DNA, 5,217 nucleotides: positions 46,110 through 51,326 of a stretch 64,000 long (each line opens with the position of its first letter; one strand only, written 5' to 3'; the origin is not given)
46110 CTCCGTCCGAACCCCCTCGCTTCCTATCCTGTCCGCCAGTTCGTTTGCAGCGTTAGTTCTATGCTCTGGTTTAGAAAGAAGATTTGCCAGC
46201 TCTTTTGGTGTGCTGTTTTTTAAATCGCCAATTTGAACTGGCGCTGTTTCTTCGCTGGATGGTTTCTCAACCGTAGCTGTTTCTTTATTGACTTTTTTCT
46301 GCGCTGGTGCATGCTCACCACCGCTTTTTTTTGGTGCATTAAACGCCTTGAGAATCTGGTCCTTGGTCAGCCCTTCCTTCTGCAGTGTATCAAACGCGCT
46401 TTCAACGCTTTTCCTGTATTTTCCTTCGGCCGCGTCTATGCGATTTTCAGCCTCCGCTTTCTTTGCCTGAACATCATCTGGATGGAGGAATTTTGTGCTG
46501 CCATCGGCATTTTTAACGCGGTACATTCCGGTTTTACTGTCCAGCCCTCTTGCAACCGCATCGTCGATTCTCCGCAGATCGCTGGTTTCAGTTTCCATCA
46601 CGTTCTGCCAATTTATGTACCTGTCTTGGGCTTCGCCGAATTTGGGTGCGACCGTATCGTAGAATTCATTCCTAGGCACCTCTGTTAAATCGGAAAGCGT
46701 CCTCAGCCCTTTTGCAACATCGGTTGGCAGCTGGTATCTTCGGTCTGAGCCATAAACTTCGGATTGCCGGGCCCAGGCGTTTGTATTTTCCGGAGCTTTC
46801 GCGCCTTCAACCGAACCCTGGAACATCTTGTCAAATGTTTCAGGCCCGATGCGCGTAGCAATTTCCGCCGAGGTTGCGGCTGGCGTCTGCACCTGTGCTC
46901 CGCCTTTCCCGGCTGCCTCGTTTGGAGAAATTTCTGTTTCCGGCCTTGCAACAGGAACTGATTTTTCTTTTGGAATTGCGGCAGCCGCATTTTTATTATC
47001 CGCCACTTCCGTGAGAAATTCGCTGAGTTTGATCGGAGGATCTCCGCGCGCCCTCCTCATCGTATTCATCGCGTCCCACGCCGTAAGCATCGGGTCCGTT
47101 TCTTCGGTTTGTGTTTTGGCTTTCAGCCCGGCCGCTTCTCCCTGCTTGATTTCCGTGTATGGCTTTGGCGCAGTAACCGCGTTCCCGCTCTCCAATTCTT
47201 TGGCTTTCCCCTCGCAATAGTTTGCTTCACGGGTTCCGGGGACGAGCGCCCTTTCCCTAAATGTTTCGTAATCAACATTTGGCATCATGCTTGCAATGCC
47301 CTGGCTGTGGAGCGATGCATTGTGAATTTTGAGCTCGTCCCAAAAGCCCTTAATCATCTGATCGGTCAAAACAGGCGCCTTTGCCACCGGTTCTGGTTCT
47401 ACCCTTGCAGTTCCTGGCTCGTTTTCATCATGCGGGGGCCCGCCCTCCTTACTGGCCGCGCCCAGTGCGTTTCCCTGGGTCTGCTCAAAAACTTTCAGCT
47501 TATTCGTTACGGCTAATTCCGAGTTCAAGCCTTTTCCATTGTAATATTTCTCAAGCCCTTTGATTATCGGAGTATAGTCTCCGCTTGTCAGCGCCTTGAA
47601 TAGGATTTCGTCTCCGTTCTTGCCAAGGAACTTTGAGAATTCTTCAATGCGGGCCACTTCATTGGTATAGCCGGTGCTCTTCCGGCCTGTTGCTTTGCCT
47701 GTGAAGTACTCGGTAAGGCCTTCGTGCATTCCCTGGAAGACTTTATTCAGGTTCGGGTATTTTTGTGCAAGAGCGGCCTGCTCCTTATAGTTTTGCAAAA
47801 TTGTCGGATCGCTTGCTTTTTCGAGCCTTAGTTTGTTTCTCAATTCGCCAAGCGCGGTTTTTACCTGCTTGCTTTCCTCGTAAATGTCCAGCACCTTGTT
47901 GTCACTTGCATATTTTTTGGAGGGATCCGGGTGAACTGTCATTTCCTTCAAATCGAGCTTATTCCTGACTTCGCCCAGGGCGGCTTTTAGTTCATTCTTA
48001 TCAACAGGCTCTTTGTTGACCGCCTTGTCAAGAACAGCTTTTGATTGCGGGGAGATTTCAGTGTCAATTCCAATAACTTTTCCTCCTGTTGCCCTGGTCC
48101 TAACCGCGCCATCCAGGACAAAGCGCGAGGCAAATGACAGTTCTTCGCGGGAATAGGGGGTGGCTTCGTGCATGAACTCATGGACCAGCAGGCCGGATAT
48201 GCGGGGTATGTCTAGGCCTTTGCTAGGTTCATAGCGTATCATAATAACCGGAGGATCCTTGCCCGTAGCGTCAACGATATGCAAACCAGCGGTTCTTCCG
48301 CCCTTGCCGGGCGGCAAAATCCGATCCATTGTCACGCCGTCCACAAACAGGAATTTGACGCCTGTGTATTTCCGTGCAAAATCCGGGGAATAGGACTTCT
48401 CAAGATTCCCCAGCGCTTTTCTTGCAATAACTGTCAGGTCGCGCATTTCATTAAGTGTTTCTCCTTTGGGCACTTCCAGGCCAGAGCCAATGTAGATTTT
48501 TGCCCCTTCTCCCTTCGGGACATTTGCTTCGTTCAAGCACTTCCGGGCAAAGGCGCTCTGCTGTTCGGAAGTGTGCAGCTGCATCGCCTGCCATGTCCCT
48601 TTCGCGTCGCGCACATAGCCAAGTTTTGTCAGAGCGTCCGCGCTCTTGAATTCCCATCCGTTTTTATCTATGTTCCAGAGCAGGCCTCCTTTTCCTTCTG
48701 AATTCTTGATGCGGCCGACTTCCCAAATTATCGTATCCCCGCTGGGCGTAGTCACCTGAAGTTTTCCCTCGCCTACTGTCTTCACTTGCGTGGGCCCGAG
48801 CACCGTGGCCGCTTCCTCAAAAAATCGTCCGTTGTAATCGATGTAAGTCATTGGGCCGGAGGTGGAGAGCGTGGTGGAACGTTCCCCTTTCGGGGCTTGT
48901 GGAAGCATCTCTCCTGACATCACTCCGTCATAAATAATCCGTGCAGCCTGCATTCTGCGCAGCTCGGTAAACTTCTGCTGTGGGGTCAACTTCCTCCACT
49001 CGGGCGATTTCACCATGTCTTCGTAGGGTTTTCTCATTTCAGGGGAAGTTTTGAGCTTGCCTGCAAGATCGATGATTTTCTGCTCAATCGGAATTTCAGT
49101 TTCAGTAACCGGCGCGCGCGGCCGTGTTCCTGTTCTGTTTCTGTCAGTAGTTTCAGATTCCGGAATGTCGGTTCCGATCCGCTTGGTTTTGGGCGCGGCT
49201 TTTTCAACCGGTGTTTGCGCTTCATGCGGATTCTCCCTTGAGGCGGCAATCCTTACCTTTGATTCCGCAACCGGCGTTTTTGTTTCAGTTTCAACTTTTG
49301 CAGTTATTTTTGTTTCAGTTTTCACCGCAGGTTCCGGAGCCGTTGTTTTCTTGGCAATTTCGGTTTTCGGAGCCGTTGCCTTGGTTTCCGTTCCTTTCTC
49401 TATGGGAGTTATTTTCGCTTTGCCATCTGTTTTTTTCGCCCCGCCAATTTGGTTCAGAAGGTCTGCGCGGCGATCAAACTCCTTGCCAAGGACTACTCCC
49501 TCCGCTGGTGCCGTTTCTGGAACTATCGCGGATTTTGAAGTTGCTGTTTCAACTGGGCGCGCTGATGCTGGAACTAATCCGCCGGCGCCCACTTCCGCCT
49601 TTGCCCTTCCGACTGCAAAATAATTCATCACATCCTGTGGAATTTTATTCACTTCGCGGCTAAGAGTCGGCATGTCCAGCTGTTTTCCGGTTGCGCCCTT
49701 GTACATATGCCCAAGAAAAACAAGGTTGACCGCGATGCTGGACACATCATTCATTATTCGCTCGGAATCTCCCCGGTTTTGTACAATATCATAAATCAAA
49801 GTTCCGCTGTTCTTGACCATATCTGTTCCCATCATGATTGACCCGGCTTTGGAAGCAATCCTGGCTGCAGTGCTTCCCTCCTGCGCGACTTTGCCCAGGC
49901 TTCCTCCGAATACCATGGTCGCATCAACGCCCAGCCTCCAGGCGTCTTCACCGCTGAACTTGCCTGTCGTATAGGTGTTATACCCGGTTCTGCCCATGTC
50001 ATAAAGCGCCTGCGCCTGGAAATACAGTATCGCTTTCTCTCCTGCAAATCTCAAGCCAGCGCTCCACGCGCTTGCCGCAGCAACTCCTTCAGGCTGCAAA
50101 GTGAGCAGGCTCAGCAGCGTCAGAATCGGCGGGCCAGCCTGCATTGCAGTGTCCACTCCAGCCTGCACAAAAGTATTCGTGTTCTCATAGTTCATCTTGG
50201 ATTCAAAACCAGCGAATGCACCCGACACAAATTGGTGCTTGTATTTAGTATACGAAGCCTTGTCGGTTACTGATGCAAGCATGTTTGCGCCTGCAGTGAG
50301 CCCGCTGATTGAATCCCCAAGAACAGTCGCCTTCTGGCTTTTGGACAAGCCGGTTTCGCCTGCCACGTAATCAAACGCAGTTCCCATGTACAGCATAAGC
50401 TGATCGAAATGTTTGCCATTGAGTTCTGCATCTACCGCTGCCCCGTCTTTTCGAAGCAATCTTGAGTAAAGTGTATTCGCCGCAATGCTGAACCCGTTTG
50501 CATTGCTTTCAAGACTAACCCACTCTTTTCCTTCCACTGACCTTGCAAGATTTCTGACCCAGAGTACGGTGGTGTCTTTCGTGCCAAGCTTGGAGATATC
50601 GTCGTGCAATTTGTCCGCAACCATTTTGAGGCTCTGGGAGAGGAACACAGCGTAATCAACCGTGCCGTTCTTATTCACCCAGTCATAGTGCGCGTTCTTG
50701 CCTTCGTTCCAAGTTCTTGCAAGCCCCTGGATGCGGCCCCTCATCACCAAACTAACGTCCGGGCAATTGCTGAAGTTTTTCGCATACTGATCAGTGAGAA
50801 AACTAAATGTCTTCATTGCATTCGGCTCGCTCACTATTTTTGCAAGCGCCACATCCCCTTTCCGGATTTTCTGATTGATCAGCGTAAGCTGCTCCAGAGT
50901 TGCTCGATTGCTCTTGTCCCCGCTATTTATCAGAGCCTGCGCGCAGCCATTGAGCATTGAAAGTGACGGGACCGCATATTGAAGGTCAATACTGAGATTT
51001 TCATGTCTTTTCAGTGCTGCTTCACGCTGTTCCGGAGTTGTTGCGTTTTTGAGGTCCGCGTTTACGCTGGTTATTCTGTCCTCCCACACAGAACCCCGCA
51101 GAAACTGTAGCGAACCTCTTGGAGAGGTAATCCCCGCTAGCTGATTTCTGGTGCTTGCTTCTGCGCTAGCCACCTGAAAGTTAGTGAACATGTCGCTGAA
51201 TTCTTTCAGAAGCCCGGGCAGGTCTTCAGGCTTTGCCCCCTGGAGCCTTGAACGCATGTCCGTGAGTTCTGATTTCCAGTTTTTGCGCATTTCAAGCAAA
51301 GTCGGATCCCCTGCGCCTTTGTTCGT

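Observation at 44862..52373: Giant 2503-aa ORF with a lone HExxH motif and no export signal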

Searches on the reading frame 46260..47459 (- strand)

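Call 16: search_protein_families(library=pfam, proteins=[window:46260-47459:-], max_evalue=10)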
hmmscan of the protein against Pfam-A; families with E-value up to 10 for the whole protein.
window:46260-47459:- (400 aa): 3 families
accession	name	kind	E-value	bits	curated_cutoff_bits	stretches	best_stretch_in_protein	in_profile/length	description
PF04814.19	HNF-1_N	-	0.065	14.1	29.7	1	358-393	8-43/175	Hepatocyte nuclear factor 1 (HNF-1), N terminus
PF06004.18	DUF903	-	0.072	13.5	27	1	306-331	20-45/49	Bacterial protein of unknown function (DUF903)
PF21729.3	IRX15_IRX15L_GXM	-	0.23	11.4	27.8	1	305-361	22-79/189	IRX15/IRX15L/GXM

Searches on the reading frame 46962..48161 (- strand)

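Call 16: search_protein_families(library=pfam, proteins=[window:46962-48161:-], max_evalue=10)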
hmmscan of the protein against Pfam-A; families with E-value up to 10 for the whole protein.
window:46962-48161:- (400 aa): 2 families
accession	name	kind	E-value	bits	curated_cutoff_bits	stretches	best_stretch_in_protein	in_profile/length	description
PF07544.18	Med9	-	0.016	15.7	26.9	1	44-70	10-36/80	RNA polymerase II transcription mediator complex subunit 9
PF08225.16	Antimicrobial19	-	0.073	13.1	19.4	1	138-147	5-14/23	Pseudin antimicrobial peptide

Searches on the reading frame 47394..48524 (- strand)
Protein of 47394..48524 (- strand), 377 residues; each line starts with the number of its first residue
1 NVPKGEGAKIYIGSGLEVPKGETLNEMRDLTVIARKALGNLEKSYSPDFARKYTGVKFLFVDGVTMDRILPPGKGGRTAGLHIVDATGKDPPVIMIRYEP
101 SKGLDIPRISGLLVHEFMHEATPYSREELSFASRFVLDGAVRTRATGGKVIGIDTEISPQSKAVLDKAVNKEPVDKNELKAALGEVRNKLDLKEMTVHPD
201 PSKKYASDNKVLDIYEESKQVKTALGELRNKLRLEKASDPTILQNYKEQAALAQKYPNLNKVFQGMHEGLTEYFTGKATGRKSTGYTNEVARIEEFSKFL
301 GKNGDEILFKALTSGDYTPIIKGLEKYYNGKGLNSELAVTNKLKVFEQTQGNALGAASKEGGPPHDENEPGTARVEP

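Call 28: search_solved_structures(query=window:47394-48524:-, max_evalue=10, show_alignments=3)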
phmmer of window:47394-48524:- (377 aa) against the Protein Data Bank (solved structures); distinct sequences matched with E-value up to 10: 2.
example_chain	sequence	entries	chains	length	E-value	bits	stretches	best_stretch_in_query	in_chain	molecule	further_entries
3jqh_A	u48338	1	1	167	0.00031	23.4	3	178-236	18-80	C-type lectin domain family 4 member M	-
6o1q_A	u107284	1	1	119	1.8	11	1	201-265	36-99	Nephrocystin-1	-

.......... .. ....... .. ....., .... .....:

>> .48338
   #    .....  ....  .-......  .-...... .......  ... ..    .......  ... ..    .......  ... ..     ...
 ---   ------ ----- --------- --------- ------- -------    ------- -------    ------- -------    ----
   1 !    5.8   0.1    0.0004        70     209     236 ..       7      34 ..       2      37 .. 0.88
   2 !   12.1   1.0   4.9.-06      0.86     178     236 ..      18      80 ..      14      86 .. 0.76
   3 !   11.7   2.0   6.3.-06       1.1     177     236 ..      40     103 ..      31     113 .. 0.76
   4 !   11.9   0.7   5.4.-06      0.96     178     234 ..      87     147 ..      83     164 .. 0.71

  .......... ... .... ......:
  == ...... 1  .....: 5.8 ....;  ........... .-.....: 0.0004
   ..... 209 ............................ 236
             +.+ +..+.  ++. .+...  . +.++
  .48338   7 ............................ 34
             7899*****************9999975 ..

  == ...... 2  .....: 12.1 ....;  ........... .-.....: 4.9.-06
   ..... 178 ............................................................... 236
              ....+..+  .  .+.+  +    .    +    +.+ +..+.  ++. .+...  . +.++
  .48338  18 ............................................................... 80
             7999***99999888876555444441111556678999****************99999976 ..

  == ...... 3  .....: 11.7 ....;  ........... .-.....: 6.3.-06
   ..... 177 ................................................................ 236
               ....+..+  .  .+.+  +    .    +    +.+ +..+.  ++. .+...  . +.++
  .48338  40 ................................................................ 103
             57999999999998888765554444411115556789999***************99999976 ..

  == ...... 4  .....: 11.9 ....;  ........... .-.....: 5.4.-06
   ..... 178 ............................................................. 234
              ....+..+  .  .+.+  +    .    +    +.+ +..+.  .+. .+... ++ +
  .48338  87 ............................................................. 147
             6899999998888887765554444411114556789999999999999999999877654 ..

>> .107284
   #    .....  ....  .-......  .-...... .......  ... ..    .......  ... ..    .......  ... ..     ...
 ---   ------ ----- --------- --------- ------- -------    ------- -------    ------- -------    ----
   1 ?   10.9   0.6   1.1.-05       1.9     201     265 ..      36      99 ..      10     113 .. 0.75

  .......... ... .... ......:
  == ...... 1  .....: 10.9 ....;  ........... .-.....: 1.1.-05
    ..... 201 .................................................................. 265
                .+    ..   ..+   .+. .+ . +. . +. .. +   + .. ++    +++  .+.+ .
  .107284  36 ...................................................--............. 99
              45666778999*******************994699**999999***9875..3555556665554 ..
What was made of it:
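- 47829..47981 (-): Two copies of a 17-aa unit, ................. and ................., 42 aa apart. The phmmer match to the DC-SIGNR neck repeats (E 3e-4, call 28) looks like a coiled-coil repeat resemblance.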

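Call 63: predict_structure(protein=window:47439-48521:-)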
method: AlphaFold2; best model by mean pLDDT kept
length: 361 residues; sequences in the alignment: 1
mean_pLDDT: 37.7   pTM: 0.21
mean pLDDT of the five models: 37.7, 37.2, 36.4, 34.3, 32.6
residues with pLDDT >= 90: 0; 70-90: 1; 50-70: 36; < 50: 324
segments of 3 or more residues with pLDDT < 50: 1-156, 163-170, 181-183, 185-266, 268-270, 272-293, 311-315, 327-361
pLDDT, mean of each block of 10 residues (from residue 1): 28 31 34 37 34 33 30 34 32 31 31 31 35 34 29 46 45 56 45 30 31 30 33 37 38 36 46 42 39 50 50 49 50 41 41 40 29
secondary structure, 60 per line:
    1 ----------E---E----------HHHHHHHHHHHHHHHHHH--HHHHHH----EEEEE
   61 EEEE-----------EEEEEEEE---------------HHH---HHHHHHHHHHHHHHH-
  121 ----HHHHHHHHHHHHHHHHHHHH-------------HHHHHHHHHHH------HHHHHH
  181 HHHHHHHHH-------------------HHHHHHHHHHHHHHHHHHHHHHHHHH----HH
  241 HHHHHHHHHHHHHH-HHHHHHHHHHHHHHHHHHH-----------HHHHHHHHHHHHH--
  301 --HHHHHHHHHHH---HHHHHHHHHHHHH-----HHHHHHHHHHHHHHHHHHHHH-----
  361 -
elements in order: H26-43 H46-51 E56-64 E76-83 H105-119 H125-144 H158-168 H175-189 H209-234 H239-254 H256-274 H286-298 H303-313 H317-329 H335-355
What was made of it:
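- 47574..48461 (-): aa 1305-1600: orphan globular region holding the candidate zincin elements. The AF2 single-sequence model has pLDDT 37.7 (call 63).
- On Zincin metallopeptidase (clan MA): The single-sequence AF2 model has pLDDT 37.7 (call 63).
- The low-confidence AF2 secondary structure places strands before the motif and a helix over it (call 63).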

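Call 96: search_dna_similar(query=window:47439-48521:-, collection=phages, mode=protein, max_evalue=1, max_rows=10)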
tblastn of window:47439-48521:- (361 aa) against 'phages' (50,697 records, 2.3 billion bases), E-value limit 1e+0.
Records with a match: 5; places in all: 5; records where one place covers at least 80% of the query: 0.
Best place of each record, by identity: <60% 5.
By first word of the organism name: Bacillus 4; Edwardsiella 1.
By host as written in the record: Bacillus thuringiensis 2; - 2; Edwardsiella piscicida EIB202 1.
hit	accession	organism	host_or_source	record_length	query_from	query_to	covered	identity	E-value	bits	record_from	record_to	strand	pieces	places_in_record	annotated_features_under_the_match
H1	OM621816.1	Edwardsiella phage vB_EpM_ZHS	Edwardsiella piscicida EIB202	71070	211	353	40%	24.8%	8e-1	38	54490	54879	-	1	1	putative ribonuclease H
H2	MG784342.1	Bacillus phage Carmen17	Bacillus thuringiensis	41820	198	297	28%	31.1%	1e-1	41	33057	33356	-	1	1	tail length tape measure protein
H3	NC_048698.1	Bacillus phage Carmen17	Bacillus thuringiensis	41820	198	297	28%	31.1%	1e-1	41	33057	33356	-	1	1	tail length tape measure protein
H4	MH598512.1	Bacillus phage Wes44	soil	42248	198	297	28%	31.1%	1e-1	41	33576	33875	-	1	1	tail length tape measure protein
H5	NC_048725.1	Bacillus phage Wes44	soil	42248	198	297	28%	31.1%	1e-1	41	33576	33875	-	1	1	tail length tape measure protein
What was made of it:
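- There are weak tblastn hits to Bacillus phage tape-measure genes, E 0.1 (call 96).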

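Call 101: fold_search(model_id=the predicted structure, library=pdb)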
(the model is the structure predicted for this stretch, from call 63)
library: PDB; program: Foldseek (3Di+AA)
matches with E <= 10: 52; with E <= 0.001: 0
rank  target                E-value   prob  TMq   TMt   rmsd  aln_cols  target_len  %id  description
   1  9dvi_B                6.1e-01  0.08  0.10  0.14  19.0       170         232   14  Hetero-hexameric Hsp70-Hsp40-DafA complex (released 2025-10-22)
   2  4r5l_C                6.9e-01  0.09  0.10  0.14  14.9       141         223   13  Crystal structure of the DnaK C-terminus (Dnak-SBD-C) (released 2014-09-10)
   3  4dvz                  9.7e-01  0.03  0.10  0.08  30.9       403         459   11  Crystal structure of the Helicobacter pylori CagA oncoprotein (released 2012-07-25)
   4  2g2s_A                2.6e+00  0.13  0.11  0.44   8.9        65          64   17  Structure of S65G Y66S GFP variant after spontaneous peptide hydrolysis (released 2006-04-18)
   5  7zwl_B                3.3e+00  0.04  0.10  0.16  14.8       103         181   12  Crystal structure of human STING in complex with 3',3'-c-di-(2'F,2'd<carba>AMP) (released 2023-11-29)
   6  9cq3_a                3.3e+00  0.01  0.06  0.04  23.1       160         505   11  The gap-filling complex with Pol mu engaged in the NHEJ pathway (released 2025-04-23)
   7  4wnn_D                3.7e+00  0.06  0.08  0.24  14.9       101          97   16  SPT16-H2A-H2B FACT HISTONE Complex (released 2015-10-21)
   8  2rai_A                3.7e+00  0.02  0.11  0.11  28.5       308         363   13  The PX-BAR membrane remodeling unit of Sorting Nexin 9 (released 2007-12-11)
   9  7ypk_A                3.9e+00  0.02  0.09  0.06  23.0       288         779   14  Close-ring hexamer of the substrate-bound Lon protease with an S678A mutation (released 2023-10-25)
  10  8hkx_S15P             4.4e+00  0.03  0.09  0.17  14.1       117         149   15  Cryo-EM Structures and Translocation Mechanism of Crenarchaeota Ribosome (released 2023-08-16)
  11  5y6p_G1               4.6e+00  0.05  0.10  0.17  15.2       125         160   13  Structure of the phycobilisome from the red alga Griffithsia pacifica (released 2017-11-15)
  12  4r5i_A                4.6e+00  0.04  0.11  0.16  14.5       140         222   14  Crystal structure of the DnaK C-terminus with the substrate peptide NRLLLTG (released 2014-09-10)
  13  6n1p_A                4.9e+00  0.01  0.08  0.07  30.3       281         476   11  Dihedral oligomeric complex of GyrA N-terminal fragment with DNA, solved by cryoEM in C2 symmetry (released 2018-12-05)
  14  8ojl_A                4.9e+00  0.01  0.10  0.06  24.0       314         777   14  Human Mitochondrial Lon Y394E Mutant ADP Bound (released 2024-04-03)
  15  7mhc                  5.2e+00  0.02  0.11  0.18  19.7       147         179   10  Structure of human STING in complex with MK-1454 (released 2022-04-06)
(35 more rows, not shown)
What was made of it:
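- Tried and rejected: Foldseek on the failed HExxH model was run for completeness and is meaningless (call 101).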

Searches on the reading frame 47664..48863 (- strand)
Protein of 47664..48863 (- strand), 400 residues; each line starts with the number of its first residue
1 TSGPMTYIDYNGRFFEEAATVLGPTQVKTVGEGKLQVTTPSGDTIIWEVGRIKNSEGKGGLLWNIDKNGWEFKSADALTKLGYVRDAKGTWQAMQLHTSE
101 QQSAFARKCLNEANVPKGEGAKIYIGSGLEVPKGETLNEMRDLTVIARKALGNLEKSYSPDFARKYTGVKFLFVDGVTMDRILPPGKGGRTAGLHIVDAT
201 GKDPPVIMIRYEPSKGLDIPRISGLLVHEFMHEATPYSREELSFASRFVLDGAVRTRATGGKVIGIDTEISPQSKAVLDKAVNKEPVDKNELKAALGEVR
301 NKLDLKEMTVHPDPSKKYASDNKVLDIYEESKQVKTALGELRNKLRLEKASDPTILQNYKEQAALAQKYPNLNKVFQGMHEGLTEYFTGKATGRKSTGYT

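Call 16: search_protein_families(library=pfam, proteins=[window:47664-48863:-], max_evalue=10)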
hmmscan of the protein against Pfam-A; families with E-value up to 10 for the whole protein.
window:47664-48863:- (400 aa): 2 families
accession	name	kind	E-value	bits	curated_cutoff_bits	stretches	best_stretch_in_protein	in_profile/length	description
PF07544.18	Med9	-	0.017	15.6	26.9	1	278-304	10-36/80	RNA polymerase II transcription mediator complex subunit 9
PF08225.16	Antimicrobial19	-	0.071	13.2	19.4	1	372-381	5-14/23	Pseudin antimicrobial peptide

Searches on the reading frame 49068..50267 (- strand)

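Call 16: search_protein_families(library=pfam, proteins=[window:49068-50267:-], max_evalue=10)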
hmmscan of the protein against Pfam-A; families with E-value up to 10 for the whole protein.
window:49068-50267:- (400 aa): 1 family
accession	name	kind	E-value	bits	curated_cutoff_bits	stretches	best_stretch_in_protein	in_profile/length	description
PF21822.3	Phage_TAC_15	-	0.056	14.4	22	1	97-140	3-46/127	Phage tail assembly chaperone protein, TAC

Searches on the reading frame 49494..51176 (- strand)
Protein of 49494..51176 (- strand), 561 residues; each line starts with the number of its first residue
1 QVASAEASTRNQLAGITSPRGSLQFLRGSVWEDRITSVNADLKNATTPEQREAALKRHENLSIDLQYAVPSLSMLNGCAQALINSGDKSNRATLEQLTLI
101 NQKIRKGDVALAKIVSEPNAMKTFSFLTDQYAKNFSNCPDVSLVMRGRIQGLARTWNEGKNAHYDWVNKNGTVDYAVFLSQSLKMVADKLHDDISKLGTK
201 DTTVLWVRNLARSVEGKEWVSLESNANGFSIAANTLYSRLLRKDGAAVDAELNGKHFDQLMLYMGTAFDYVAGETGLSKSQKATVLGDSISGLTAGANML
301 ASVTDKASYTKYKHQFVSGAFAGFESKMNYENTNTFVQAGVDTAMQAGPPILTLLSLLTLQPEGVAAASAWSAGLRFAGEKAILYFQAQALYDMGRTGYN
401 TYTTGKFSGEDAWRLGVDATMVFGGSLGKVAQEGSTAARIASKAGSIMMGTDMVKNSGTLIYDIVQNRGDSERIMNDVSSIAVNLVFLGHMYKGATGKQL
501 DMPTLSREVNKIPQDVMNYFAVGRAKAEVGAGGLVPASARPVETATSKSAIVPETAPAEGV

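Call 36: find_homologous_proteins(query=window:49494-51176:-, max_evalue=0.01)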
Query window:49494-51176:-: 8000 candidates shared short words with the query, none scored E <= 0.01.

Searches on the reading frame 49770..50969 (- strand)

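Call 16: search_protein_families(library=pfam, proteins=[window:49770-50969:-], max_evalue=10)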
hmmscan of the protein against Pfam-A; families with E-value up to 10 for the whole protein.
window:49770-50969:- (400 aa): 1 family
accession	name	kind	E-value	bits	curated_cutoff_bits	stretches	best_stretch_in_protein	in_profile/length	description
PF21822.3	Phage_TAC_15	-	0.03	15.3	22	1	331-373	3-45/127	Phage tail assembly chaperone protein, TAC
